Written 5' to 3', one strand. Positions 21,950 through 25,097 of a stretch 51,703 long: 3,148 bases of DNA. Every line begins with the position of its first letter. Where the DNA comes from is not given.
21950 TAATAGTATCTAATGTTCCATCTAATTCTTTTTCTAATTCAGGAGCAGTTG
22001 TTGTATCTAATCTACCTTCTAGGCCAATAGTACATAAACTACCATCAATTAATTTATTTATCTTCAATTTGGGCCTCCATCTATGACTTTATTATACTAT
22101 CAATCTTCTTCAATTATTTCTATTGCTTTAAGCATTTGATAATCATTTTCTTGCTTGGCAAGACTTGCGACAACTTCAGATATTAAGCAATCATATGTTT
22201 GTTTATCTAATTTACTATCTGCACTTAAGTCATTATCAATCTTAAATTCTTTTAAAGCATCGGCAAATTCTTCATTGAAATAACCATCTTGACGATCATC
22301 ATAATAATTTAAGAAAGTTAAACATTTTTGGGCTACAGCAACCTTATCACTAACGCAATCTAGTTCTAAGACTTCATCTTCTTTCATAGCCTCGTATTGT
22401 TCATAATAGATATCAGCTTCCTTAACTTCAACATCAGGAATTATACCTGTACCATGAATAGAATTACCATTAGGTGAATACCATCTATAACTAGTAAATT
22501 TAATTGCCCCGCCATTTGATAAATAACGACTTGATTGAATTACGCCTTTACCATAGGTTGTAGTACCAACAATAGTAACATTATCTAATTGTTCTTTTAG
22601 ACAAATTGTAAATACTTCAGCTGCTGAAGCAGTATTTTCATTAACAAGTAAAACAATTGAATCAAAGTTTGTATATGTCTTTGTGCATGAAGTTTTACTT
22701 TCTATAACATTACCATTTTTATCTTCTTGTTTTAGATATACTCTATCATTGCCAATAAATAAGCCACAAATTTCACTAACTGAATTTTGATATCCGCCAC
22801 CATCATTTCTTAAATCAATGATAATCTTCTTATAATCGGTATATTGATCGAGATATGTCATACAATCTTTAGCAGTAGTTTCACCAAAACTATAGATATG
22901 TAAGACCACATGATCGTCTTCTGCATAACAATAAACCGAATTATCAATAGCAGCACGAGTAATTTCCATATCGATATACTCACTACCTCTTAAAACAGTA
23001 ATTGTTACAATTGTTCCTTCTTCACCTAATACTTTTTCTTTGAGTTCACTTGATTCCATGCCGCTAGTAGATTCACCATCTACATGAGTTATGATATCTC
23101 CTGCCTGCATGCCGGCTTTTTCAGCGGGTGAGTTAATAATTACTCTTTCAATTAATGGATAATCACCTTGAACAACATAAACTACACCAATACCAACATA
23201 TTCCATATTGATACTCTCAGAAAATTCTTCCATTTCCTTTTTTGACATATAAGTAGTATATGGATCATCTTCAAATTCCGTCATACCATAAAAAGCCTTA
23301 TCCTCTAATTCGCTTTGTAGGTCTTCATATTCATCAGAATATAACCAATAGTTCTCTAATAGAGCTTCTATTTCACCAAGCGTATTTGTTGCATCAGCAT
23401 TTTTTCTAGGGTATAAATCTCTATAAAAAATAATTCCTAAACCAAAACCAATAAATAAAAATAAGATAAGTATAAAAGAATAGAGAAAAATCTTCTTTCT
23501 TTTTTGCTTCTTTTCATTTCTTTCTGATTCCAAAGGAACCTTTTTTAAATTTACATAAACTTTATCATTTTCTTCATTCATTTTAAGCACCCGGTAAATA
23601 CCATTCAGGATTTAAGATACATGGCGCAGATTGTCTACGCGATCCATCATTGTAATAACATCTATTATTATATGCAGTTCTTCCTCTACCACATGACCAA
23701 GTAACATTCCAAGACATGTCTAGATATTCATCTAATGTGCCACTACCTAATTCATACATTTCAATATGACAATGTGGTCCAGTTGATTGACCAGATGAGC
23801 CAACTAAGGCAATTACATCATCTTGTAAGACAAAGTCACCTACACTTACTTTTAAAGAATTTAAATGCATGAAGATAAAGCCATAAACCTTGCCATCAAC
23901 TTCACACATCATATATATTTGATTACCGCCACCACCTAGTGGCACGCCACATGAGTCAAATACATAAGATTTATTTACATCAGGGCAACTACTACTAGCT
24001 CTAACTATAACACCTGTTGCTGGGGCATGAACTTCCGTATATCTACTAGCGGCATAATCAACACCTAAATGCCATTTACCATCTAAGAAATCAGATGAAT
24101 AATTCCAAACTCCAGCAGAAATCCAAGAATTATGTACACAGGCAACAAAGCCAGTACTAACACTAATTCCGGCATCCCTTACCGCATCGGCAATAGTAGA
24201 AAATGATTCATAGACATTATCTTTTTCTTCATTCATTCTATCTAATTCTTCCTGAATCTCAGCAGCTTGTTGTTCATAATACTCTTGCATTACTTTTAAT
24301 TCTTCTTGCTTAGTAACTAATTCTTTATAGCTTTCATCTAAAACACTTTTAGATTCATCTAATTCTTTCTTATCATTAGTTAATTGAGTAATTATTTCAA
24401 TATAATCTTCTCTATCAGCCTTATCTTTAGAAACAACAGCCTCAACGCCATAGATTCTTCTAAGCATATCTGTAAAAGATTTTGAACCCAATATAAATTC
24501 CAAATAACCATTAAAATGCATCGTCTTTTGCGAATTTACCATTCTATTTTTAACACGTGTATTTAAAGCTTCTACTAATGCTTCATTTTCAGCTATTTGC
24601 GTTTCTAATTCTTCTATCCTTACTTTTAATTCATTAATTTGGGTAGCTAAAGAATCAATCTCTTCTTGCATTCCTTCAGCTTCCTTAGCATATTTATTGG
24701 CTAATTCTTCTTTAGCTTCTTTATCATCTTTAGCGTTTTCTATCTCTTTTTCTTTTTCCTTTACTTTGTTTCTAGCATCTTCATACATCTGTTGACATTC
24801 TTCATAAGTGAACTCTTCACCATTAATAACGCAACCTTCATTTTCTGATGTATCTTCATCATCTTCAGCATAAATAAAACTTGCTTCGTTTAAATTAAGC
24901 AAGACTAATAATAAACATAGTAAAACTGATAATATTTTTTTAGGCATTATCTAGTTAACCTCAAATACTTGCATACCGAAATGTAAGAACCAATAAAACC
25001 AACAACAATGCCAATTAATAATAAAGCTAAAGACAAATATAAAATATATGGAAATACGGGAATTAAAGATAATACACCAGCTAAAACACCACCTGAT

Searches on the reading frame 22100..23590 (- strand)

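Call 3: search_protein_families(library=pfam, proteins=[window:22100-23590:-], max_evalue=0.01)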
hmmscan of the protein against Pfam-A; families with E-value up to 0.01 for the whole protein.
window:22100-23590:- (496 aa): 8 families
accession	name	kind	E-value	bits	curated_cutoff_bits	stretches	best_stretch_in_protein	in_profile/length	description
PF03572.23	Peptidase_S41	-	3e-37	128.2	24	1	229-389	4-165/165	Peptidase family S41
PF17820.7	PDZ_6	-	3.9e-13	49.4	27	1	147-201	2-54/54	PDZ domain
PF13180.12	PDZ_2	-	6e-10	39.7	27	1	133-210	2-78/80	PDZ domain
PF01471.23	PG_binding_1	-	4.4e-08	33.6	23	1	415-469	3-57/57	Putative peptidoglycan binding domain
PF00595.29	PDZ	-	5.4e-07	30.3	23.2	1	132-199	12-80/81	PDZ domain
PF14685.13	PDZ_Tricorn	-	0.0031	17.9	25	1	153-203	30-80/88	Tricorn protease PDZ domain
PF09716.15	ETRAMP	-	0.0091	16.4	29.1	0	15-56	37-76/81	Malarial early transcribed membrane protein (ETRAMP)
PF22694.1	CtpB_N-like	-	0.0099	16.8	27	0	67-118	31-84/85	Activating protease CtpB N-terminal domain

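Call 4: search_protein_families(library=ncbifam, proteins=[window:22100-23590:-], max_evalue=0.01)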
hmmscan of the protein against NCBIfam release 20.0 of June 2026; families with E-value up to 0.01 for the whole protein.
window:22100-23590:- (496 aa): 25 families
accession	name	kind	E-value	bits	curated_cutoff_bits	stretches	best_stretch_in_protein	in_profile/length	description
NF052377.1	lmo1851_S41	exception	7.3e-81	272.2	725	1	34-493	4-467/468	lmo1851 family serine protease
TIGR00225.1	prc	subfamily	2.9e-72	243.6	218.6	1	94-407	13-331/335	C-terminal processing peptidase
NF045589.1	Cterm_S41_CtpB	exception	8.6e-45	153.1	633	1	107-392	92-383/416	carboxyl-terminal processing protease CtpB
NF045590.1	Cterm_S41_CtpC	exception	3.6e-44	151.2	665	1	96-397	80-386/418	carboxyl-terminal processing protease CtpC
TIGR03900.1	prc_long_Delta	hypoth_equivalog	6.3e-41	140.3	660.95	1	92-398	101-419/973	MXAN_5808 family serine peptidase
NF045588.1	Cterm_S41_CtpA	exception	1.1e-38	133.2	625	1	101-402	80-389/401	carboxyl-terminal processing protease CtpA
NF045591.1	Cterm_S41_CtpZ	exception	1.1e-32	113.3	525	1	100-393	79-378/403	carboxyl-terminal processing protease CtpZ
NF008388.1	PRK11186.1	exception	1.2e-31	109.8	825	1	103-416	215-552/663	carboxy terminal-processing peptidase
NF051464.1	tail_spec_CT441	exception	7.8e-29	100.9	700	1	109-392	224-528/645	tail-specific protease Tsp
NF058627.1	S41_Gfo1087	equivalog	8.3e-09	34.9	455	1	254-351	253-369/489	GFO_1087 family putative carboxy terminal peptidase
TIGR02037.1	degP_htrA_DO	subfamily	6.1e-08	32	416.2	1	146-213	262-328/434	Do family serine endopeptidase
TIGR02860.1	spore_IV_B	equivalog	1.3e-06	27.6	305.25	1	151-213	121-181/402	SpoIVB peptidase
NF041521.1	HhoA_HhoB_HtrA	equivalog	1.6e-06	27.7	450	1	145-214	265-333/335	HhoA/HhoB/HtrA family serine endopeptidase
NF041199.1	trx7_PDZ_seleno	equivalog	4.6e-06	25.8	300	1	153-210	330-388/390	Trx7/PDZ domain-containing (seleno)protein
TIGR00054.1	TIGR00054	equivalog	9.1e-06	24.8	147.55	1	144-218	203-274/421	RIP metalloprotease RseP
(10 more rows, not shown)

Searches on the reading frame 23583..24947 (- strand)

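Call 3: search_protein_families(library=pfam, proteins=[window:23583-24947:-], max_evalue=0.01)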
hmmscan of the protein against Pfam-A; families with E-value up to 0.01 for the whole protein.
window:23583-24947:- (454 aa): 10 families
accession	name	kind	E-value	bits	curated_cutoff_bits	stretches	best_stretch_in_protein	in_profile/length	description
PF01551.29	Peptidase_M23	-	9.3e-16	58.2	28.7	1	293-401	3-91/96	Peptidase family M23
PF24568.1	CC_PcsB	-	7.9e-10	38.9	27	1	118-198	1-74/75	Peptidoglycan hydrolase PcsB, coiled-coil domain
PF11932.13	DUF3450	-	0.00013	21.8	32.6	0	60-134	16-90/241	Protein of unknown function (DUF3450)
PF07889.17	DUF1664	-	0.00049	20.6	34.6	0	185-255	46-116/124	Protein of unknown function (DUF1664)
PF19220.6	Rod_CreS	-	0.0047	16.4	100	1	57-144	101-188/359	Crescentin, rod domain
PF23067.1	MG280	-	0.0053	16.8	27.4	0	54-140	41-188/259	Uncharacterised protein MG280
PF07888.16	CALCOCO1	-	0.006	16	36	1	50-239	70-216/496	Calcium binding and coiled-coil domain (CALCOCO1) like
PF19111.5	DUF5798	-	0.0061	17.2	27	1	81-130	15-64/89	Family of unknown function (DUF5798)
PF05335.18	DUF745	-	0.009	16.2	33.3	1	40-134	56-150/183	Protein of unknown function (DUF745)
PF25610.1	HR1_TOCA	-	0.0098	16.6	27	1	50-130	10-88/90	TOCA family HR1 domain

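Call 4: search_protein_families(library=ncbifam, proteins=[window:23583-24947:-], max_evalue=0.01)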
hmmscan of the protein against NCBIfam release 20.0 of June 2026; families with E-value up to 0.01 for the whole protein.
window:23583-24947:- (454 aa): 19 families
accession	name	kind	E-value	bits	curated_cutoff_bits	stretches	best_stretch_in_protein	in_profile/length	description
NF046104.1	PptglHdxlasePcsB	equivalog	3.3e-08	33.2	450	1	56-243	28-222/400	peptidoglycan hydrolase PcsB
NF008652.0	PRK11649.1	equivalog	9.6e-08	31.1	341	1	351-398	351-398/439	murein DD-endopeptidase MepM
NF045487.1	ASRP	equivalog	2.4e-07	29.8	300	1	49-251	187-380/593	archaea-specific SMC-related protein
NF052530.1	Heli_ShapePgp3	exception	7.7e-07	28.5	300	1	358-396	212-250/270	peptidoglycan metallopeptidase Pgp3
NF052336.1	PdgHdaseHSB100310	equivalog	7.9e-07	28.7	500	1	339-401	86-145/316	peptidoglycan hydrolase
NF053824.1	PdgNdpepShyC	equivalog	1.9e-06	27.1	700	1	292-397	295-380/429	peptidoglycan DD-endopeptidase ShyC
TIGR02169.1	SMC_prok_A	equivalog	2e-06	25.8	729.4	1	48-263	705-913/1165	chromosome segregation protein SMC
TIGR04523.1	Mplasa_alph_rch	subfamily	3.4e-06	25.3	270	2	56-140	401-485/745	helix-rich protein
NF038218.1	IcmG_DotF_IVB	equivalog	4.6e-05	23.2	200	1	11-135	57-178/266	type IVB secretion system protein IcmG/DotF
NF033885.1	conj_TraP_IncI1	equivalog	7.1e-05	22.6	135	1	9-137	23-142/217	conjugal transfer protein TraP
NF053825.1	PdgNdpepShyA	equivalog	0.00011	21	700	1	352-399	335-382/425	peptidoglycan DD-endopeptidase ShyA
NF041034.1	Rad50_Sulf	equivalog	0.00012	20.1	1000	1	35-252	422-637/872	DNA double-strand break repair ATPase Rad50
TIGR04211.1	SH3_and_anchor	equivalog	0.00014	21.5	65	1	48-148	68-171/198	TIGR04211 family SH3 domain-containing protein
TIGR02168.1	SMC_prok_B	equivalog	0.00069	17.4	567.35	1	49-134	347-893/1181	chromosome segregation protein SMC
NF041035.1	Rad50_Halo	equivalog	0.00077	17.9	1000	1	53-260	202-404/883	DNA double-strand break repair ATPase Rad50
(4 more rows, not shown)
